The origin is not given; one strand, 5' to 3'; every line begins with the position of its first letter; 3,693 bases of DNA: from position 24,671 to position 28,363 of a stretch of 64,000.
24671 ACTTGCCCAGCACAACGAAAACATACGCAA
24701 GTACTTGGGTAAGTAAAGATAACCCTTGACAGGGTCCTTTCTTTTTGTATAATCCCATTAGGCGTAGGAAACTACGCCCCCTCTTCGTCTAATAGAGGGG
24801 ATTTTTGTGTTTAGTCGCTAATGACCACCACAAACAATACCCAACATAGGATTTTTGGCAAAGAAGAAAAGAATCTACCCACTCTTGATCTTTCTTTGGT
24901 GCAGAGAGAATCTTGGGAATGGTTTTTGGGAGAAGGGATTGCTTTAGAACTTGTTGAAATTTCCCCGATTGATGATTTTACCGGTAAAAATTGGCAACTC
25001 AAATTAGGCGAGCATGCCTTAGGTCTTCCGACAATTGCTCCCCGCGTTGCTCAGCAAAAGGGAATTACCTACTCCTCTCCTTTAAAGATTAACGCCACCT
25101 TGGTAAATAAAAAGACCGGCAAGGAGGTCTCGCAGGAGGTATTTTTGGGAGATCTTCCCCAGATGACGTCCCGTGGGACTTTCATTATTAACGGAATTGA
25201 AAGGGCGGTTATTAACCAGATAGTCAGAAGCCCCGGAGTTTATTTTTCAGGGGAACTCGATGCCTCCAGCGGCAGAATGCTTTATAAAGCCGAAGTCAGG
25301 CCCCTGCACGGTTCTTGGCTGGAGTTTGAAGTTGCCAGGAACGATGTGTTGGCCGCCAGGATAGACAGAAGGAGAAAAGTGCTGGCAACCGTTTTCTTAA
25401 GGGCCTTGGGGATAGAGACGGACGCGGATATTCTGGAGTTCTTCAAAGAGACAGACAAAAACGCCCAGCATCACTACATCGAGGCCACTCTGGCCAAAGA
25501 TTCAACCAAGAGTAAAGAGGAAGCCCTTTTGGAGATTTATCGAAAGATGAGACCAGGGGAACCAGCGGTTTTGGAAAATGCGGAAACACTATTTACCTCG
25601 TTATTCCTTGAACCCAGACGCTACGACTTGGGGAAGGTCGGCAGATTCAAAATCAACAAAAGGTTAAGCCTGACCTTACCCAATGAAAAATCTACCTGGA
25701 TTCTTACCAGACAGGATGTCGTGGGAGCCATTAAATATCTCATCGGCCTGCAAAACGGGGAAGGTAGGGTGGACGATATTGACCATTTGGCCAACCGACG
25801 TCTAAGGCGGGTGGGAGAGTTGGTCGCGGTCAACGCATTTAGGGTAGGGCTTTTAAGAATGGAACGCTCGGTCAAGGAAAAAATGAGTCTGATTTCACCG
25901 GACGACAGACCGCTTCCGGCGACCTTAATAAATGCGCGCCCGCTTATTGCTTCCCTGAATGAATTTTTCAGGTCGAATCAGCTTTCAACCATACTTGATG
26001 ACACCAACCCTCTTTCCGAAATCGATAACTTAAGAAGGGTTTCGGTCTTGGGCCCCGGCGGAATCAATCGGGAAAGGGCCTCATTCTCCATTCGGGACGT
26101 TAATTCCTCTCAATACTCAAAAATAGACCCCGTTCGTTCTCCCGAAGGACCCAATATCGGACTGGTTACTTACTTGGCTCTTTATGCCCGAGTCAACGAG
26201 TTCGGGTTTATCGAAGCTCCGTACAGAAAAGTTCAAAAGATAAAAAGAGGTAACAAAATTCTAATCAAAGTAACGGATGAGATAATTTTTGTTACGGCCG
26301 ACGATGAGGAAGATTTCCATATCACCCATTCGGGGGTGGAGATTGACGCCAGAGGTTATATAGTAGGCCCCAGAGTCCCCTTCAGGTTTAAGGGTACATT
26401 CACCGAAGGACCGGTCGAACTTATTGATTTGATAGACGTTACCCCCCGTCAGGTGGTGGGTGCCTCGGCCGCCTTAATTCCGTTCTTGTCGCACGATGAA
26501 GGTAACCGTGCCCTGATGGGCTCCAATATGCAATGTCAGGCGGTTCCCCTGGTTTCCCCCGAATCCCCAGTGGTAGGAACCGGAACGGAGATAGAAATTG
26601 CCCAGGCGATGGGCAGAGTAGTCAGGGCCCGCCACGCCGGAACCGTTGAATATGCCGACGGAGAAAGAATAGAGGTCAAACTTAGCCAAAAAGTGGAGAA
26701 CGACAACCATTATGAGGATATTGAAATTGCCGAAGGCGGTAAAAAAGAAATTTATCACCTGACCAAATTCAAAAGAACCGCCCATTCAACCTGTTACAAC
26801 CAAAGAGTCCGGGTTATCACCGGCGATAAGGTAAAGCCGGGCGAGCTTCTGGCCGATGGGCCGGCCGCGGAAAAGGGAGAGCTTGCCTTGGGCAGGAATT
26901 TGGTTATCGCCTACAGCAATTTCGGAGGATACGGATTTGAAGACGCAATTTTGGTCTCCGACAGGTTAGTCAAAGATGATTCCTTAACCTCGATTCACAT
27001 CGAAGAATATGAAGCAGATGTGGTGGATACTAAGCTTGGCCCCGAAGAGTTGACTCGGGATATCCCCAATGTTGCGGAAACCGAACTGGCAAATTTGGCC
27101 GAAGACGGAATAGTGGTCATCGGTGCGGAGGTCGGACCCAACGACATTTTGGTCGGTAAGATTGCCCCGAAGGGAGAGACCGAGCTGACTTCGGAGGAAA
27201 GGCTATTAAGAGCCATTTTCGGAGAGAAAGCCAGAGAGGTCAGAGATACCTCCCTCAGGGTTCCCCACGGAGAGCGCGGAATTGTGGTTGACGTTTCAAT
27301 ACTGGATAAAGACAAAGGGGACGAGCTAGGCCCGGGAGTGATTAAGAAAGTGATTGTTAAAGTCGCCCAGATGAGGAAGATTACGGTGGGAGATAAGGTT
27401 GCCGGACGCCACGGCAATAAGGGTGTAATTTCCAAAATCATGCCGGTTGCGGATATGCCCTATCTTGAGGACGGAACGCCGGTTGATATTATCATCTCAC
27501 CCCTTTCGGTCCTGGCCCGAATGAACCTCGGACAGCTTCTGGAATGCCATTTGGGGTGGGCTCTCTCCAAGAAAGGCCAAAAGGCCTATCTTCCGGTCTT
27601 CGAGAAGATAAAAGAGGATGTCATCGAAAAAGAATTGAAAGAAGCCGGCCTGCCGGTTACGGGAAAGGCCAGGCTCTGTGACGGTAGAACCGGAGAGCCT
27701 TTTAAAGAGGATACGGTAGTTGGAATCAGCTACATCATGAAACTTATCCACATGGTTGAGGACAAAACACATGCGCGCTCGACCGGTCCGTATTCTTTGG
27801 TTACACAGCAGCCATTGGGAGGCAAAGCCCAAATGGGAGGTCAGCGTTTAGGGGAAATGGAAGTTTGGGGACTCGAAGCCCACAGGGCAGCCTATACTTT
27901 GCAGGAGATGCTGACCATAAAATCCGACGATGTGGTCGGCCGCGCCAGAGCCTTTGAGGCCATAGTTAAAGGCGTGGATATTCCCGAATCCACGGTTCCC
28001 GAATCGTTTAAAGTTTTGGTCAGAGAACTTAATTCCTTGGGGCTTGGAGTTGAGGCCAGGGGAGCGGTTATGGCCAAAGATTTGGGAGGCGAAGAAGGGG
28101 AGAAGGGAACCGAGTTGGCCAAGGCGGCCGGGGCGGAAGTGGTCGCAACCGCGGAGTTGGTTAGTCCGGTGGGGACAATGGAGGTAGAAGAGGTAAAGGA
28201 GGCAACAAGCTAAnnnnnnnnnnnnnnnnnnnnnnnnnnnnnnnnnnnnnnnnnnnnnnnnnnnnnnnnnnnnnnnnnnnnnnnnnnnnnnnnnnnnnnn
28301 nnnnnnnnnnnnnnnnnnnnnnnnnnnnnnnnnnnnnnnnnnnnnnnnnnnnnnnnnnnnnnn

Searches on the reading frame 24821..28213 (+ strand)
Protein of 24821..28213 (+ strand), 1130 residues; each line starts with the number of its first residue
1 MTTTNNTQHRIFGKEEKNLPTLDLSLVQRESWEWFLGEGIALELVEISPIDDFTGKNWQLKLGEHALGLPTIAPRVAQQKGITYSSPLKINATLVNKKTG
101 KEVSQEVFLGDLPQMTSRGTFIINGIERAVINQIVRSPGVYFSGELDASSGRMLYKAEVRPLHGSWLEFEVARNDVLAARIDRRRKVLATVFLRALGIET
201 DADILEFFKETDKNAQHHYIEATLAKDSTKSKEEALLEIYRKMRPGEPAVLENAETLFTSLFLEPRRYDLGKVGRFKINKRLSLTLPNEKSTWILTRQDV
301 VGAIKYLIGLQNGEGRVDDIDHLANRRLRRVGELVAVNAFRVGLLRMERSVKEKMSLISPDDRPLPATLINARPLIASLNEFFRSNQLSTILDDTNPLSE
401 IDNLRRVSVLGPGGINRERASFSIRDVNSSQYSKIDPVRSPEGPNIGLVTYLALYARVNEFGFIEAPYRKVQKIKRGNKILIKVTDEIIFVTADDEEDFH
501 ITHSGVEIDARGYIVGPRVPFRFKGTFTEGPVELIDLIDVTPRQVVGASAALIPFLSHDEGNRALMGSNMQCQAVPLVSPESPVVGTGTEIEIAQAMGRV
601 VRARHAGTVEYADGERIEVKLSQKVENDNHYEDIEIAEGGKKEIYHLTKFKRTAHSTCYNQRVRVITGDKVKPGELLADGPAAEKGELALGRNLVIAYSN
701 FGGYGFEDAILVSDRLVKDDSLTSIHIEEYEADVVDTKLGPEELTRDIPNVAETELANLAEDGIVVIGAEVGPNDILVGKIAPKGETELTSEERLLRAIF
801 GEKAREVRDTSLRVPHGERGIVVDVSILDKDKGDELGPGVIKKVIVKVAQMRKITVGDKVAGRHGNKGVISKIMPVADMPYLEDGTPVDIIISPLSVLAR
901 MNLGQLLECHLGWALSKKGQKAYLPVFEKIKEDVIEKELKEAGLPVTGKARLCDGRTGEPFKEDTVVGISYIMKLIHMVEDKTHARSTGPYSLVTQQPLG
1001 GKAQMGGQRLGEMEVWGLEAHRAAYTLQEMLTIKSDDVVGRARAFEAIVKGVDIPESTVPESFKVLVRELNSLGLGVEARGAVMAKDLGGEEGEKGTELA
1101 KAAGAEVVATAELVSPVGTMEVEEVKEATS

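Call 8: search_protein_families(library=pfam, proteins=[window:24821-28213:+])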
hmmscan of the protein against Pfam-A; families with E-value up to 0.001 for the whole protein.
window:24821-28213:+ (1130 aa): 6 families
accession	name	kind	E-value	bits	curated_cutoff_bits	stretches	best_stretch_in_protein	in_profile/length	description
PF00562.33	RNA_pol_Rpb2_6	-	1e-118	397.1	23.4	1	603-1004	2-373/373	RNA polymerase Rpb2, domain 6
PF04561.19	RNA_pol_Rpb2_2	-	1.5e-37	129.6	21.7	1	136-329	1-190/190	RNA polymerase Rpb2, domain 2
PF04560.25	RNA_pol_Rpb2_7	-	1.2e-22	80.6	32.1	1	1006-1078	1-83/87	RNA polymerase Rpb2, domain 7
PF04565.21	RNA_pol_Rpb2_3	-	1.3e-19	70.5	21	1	391-458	2-68/68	RNA polymerase Rpb2, domain 3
PF10385.14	RNA_pol_Rpb2_45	-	1e-12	48.3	28.2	1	468-540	1-65/66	RNA polymerase beta subunit external 1 domain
PF04563.20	RNA_pol_Rpb2_1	-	3.8e-12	46.6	28.2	1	71-374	64-200/203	RNA polymerase beta subunit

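Call 9: find_related_loci(query=window:24821-28213:+, collection=genome_contigs, flank=3000)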
Query window:24821-28213:+ (1130 aa) in genome_contigs; peptide patterns used: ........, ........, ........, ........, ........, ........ (x = any residue, [..] = any of these).
599 stretches matched a pattern (row limit reached: there are more); 564 encode a relative of the query (tblastn E <= 1e-3); the best 80 are kept; 80 distinct loci.
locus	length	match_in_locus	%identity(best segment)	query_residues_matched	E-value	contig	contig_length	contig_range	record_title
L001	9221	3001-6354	84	5-1120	0e+0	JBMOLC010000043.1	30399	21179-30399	MAG: Patescibacteria group bacterium isolate Betzabe_MAG014 MAG014_43, whole genome shotgun sequence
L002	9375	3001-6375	81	6-1130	0e+0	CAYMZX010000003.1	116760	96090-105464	MAG TPA_asm: uncultured Gammaproteobacteria bacterium isolate SRP231805_co4_134 genome assembly, contig: k141_188206, wh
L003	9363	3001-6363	79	2-1124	0e+0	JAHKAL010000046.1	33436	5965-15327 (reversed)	MAG: Patescibacteria group bacterium isolate Undefined_mixed_planktonic.mb.4 Undefined_mixed_pla.mb.4_k141_818408, whole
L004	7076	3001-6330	79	1-1110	0e+0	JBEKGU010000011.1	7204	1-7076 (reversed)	MAG: Candidatus Microgenomates bacterium isolate SPRUCE 260 SPRUCE_260_11, whole genome shotgun sequence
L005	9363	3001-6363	80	5-1126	0e+0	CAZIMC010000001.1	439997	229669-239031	MAG TPA_asm: uncultured Gammaproteobacteria bacterium isolate SRP170004_co1_20 genome assembly, contig: NODE_13_length_4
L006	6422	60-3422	79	1-1125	0e+0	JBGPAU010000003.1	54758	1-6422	MAG: Patescibacteria group bacterium isolate OBJ_0618_130150_121 k141_7064472_length_54758_cov_14.0000, whole genome sho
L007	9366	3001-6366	79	1-1124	0e+0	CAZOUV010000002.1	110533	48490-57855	MAG TPA_asm: uncultured Gammaproteobacteria bacterium isolate SRP319275_co4_254 genome assembly, contig: NODE_81_length_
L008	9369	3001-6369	77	1-1125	0e+0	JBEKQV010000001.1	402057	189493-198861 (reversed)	MAG: Candidatus Microgenomates bacterium isolate SPRUCE 496 SPRUCE_496_1, whole genome shotgun sequence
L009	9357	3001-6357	77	4-1125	0e+0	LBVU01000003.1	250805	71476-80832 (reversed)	MAG: Candidatus Woesebacteria bacterium GW2011_GWB1_39_10 UT17_C0003, whole genome shotgun sequence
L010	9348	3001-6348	78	1-1117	0e+0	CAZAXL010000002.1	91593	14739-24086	MAG TPA_asm: uncultured Gammaproteobacteria bacterium isolate SRP062349_co2_103 genome assembly, contig: NODE_151_length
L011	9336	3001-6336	77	12-1125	0e+0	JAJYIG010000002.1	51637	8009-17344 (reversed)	MAG: bacterium isolate DBS2-1.bin114 NODE_1048_length_51637_cov_4.576218, whole genome shotgun sequence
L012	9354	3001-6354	77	9-1127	0e+0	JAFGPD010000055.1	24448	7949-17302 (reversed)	MAG: Candidatus Woesebacteria bacterium isolate Zod_Metabat.670 k87_13498944, whole genome shotgun sequence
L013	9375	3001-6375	77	1-1127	0e+0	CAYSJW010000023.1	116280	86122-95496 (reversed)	MAG TPA_asm: uncultured Gammaproteobacteria bacterium isolate SRP231805_co4_34 genome assembly, contig: k141_441660, who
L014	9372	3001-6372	78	4-1126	0e+0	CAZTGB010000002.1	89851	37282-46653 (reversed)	MAG TPA_asm: uncultured Gammaproteobacteria bacterium isolate SRP090828_co3_120 genome assembly, contig: NODE_12_length_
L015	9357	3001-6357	77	4-1125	0e+0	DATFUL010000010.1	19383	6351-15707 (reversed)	MAG TPA_asm: Patescibacteria group bacterium isolate SMAG_U9436 k141_484967, whole genome shotgun sequence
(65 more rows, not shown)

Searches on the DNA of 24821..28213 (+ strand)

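Call 49: search_rna_families(sources=[L002, L008, L012, L020, L023, L030, L036, L048, L053, L056, L062, L067, L072, L076, L079, L080], threshold=gathering)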
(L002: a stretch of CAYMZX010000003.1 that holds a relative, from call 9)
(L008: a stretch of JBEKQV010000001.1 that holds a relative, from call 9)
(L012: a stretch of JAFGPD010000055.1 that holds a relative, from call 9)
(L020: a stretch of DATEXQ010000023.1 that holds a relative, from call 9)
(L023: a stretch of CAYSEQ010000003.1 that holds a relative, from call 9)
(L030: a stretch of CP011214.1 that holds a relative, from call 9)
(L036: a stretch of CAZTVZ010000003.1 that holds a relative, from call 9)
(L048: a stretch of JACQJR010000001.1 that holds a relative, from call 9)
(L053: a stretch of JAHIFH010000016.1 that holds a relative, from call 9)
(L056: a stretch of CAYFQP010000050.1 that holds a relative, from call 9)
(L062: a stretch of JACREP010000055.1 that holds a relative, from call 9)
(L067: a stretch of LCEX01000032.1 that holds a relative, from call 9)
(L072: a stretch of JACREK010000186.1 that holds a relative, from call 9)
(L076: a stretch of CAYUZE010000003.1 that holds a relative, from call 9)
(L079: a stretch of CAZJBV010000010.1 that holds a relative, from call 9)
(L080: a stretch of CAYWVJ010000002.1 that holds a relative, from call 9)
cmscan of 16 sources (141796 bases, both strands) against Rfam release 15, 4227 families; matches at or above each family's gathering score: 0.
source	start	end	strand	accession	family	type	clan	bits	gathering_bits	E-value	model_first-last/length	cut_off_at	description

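Call 50: search_rna_families(source=L080, start=2850, end=3010, threshold=evalue, max_evalue=10)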
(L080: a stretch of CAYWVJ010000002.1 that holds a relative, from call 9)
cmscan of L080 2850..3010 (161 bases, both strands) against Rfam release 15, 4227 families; matches with E-value up to 10: 7.
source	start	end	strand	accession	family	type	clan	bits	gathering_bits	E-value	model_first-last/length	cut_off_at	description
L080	2906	2969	+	RF02898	AaHKsRNA20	Gene; sRNA;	-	15.4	43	6.7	1-77/77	no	Aggregatibacter sRNA 20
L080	2850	2889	+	RF00320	snoZ185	Gene; snRNA; snoRNA; CD-box;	-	15.1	50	0.94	1-86/86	no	Small nucleolar RNA Z185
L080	2873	2965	-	RF00574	SNORD69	Gene; snRNA; snoRNA; CD-box;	-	13.5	37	7.6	1-77/77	no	Small nucleolar RNA SNORD69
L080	2882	2965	+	RF00619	U6atac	Gene; snRNA; splicing;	CL00009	13.3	33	0.21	35-126/126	no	U6atac minor spliceosomal RNA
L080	2945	2980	-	RF01153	sn3060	Gene; snRNA; snoRNA; CD-box;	-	12.6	45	5.6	1-67/67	no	Small nucleolar RNA sn3060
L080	2873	2959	+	RF02306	TtnuCD32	Gene; snRNA; snoRNA; CD-box;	-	11.9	100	5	1-98/98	no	Tetrahymena snoRNA TtnuCD32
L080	2902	2960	+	RF02503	Atu_C9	Gene; sRNA;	-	10.1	40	0.71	119-192/192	no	Rhizobiales sRNA Atu_C9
